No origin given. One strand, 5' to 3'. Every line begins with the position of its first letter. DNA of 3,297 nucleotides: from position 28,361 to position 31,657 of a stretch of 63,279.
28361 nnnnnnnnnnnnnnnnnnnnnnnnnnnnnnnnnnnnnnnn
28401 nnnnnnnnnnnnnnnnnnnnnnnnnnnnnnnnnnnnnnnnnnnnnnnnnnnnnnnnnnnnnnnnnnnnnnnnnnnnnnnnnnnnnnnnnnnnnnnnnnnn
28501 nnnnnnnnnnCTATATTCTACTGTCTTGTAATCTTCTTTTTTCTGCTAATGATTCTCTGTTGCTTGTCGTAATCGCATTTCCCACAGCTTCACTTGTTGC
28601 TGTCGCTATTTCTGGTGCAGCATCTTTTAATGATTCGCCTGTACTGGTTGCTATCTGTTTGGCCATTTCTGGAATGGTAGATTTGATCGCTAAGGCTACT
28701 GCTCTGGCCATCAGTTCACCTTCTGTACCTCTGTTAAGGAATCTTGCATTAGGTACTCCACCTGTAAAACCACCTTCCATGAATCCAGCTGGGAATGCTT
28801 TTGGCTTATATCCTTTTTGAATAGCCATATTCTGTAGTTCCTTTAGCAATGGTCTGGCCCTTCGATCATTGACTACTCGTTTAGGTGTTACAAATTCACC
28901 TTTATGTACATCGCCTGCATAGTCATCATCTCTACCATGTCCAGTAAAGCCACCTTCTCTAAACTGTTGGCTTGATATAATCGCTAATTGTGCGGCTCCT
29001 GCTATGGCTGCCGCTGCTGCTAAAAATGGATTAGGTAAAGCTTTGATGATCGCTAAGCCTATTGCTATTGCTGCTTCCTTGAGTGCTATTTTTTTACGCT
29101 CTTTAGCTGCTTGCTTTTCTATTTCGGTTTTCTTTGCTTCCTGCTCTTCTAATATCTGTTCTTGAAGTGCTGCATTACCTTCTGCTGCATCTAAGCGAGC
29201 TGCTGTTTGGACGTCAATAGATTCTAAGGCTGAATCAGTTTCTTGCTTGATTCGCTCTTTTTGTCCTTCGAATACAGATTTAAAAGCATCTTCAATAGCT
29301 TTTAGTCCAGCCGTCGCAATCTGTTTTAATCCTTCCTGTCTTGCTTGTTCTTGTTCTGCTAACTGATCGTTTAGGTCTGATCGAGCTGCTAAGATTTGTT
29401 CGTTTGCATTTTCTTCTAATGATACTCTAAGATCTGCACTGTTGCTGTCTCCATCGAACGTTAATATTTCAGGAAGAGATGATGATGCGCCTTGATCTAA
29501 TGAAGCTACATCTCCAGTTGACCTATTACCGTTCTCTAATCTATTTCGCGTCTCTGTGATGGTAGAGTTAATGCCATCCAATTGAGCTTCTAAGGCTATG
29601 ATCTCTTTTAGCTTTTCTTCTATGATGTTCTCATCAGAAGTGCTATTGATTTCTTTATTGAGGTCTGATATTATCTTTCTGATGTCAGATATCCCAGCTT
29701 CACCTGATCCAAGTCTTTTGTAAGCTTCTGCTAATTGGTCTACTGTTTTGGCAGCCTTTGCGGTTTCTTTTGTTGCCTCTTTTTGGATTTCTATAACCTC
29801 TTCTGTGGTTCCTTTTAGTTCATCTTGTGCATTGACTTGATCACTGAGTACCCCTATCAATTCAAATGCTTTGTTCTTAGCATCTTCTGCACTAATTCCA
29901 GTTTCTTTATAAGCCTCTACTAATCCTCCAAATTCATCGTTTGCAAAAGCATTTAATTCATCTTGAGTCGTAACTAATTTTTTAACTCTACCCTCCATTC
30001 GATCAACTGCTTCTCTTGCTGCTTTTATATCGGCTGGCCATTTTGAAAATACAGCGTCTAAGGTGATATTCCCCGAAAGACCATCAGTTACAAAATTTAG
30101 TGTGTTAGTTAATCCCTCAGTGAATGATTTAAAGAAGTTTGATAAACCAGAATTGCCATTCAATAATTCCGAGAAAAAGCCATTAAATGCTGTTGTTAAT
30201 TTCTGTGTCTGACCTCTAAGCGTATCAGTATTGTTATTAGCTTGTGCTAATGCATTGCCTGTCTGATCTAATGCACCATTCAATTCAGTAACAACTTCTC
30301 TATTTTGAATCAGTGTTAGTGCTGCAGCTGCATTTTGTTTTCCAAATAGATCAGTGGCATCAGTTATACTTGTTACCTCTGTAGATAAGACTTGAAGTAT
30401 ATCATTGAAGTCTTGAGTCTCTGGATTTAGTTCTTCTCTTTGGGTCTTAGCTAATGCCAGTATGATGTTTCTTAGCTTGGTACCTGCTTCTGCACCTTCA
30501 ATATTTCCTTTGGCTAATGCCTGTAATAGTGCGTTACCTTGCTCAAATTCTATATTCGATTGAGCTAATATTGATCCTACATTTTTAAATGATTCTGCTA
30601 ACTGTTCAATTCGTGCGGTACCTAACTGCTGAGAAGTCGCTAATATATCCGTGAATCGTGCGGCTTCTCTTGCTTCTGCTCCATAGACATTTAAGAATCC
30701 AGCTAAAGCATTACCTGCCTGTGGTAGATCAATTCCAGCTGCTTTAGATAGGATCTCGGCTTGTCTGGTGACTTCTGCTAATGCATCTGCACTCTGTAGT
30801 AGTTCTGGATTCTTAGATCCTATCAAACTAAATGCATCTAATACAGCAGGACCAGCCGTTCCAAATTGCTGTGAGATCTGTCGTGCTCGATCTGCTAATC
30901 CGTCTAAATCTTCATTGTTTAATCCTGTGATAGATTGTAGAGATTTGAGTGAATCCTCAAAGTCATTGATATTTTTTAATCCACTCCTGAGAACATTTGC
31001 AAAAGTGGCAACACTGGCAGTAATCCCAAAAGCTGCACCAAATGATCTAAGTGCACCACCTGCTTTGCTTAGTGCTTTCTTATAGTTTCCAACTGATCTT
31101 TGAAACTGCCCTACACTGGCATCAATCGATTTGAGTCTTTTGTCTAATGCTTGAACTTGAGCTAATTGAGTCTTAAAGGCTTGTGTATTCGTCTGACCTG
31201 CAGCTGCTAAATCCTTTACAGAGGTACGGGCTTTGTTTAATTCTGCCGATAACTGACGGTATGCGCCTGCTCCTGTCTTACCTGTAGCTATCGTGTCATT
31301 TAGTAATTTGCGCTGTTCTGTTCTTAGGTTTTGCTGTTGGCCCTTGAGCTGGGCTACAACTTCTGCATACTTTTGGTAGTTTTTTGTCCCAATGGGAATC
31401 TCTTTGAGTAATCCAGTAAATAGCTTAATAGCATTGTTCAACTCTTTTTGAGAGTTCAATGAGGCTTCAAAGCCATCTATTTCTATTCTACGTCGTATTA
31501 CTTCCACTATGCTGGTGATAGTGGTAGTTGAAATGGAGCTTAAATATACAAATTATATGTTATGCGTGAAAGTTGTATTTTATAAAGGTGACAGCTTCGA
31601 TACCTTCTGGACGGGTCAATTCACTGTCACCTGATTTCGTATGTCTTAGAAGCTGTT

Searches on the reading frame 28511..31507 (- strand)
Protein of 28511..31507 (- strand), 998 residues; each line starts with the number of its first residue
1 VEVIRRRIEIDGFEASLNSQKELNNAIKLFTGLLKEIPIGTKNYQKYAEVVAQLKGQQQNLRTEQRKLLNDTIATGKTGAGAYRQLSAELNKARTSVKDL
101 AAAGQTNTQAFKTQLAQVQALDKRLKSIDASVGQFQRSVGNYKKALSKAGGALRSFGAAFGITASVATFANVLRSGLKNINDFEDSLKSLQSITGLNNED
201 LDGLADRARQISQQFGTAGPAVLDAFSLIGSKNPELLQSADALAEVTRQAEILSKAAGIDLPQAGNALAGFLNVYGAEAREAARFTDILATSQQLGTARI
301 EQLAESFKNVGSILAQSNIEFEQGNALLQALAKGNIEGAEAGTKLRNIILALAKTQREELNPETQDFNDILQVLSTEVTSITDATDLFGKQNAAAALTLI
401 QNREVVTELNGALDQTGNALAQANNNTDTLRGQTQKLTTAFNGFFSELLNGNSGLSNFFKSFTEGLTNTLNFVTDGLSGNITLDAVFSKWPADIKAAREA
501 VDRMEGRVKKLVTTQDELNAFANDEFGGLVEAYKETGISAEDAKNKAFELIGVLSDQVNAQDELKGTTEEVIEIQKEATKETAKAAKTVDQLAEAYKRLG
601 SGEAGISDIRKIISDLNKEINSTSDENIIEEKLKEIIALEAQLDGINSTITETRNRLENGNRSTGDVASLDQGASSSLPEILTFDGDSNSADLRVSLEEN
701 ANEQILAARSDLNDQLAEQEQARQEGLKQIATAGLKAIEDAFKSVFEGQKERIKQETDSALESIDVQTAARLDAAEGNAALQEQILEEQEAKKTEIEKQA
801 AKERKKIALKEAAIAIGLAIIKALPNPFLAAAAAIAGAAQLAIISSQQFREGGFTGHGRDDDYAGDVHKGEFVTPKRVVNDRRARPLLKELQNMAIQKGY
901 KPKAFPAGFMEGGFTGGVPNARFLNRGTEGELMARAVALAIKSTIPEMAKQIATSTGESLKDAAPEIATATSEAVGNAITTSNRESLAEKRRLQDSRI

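Call 9: search_protein_families(library=phrogs, proteins=[window:28511-31507:-], max_evalue=0.001)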
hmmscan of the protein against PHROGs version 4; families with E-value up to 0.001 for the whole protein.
window:28511-31507:- (998 aa): 16 families
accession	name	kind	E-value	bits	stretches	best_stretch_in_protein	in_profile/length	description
phrog_991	-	tail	4.1e-34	118.5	1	42-473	142-604/1966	tail length tape measure protein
phrog_1272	-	tail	3e-32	112.4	1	18-448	98-550/1606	tail length tape measure protein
phrog_1533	-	tail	2.1e-31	109.4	1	45-478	108-571/1688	tail length tape measure protein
phrog_28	-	tail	4.2e-31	109.4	1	58-483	182-601/1228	tail length tape measure protein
phrog_9696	-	tail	4.8e-24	85.2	1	85-433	9-350/1415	tail length tape measure protein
phrog_4704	-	tail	3.3e-21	76.6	1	20-435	61-490/625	tail length tape measure protein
phrog_5218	-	unknown function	5.1e-21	75.6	1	42-442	103-450/1599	-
phrog_167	-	tail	5.2e-19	68.5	1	20-471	144-572/1555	tail length tape measure protein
phrog_1293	-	tail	3.3e-12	46.1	1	45-438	57-456/1424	tail length tape measure protein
phrog_5493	-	tail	8.9e-11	41.8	1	116-400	11-292/1102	tail length tape measure protein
phrog_14441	-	tail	5e-10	40.5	1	118-342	14-236/241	tail length tape measure protein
phrog_1506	-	tail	1.3e-07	31.1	1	807-874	1122-1201/1269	tail length tape measure protein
phrog_2335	-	tail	1.3e-06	27.6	1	41-473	73-507/1536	tail length tape measure protein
phrog_24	-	tail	9.1e-05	21.7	1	812-943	896-1000/1151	tail length tape measure protein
phrog_26705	-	unknown function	0.00022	20.3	1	146-356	268-478/1302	-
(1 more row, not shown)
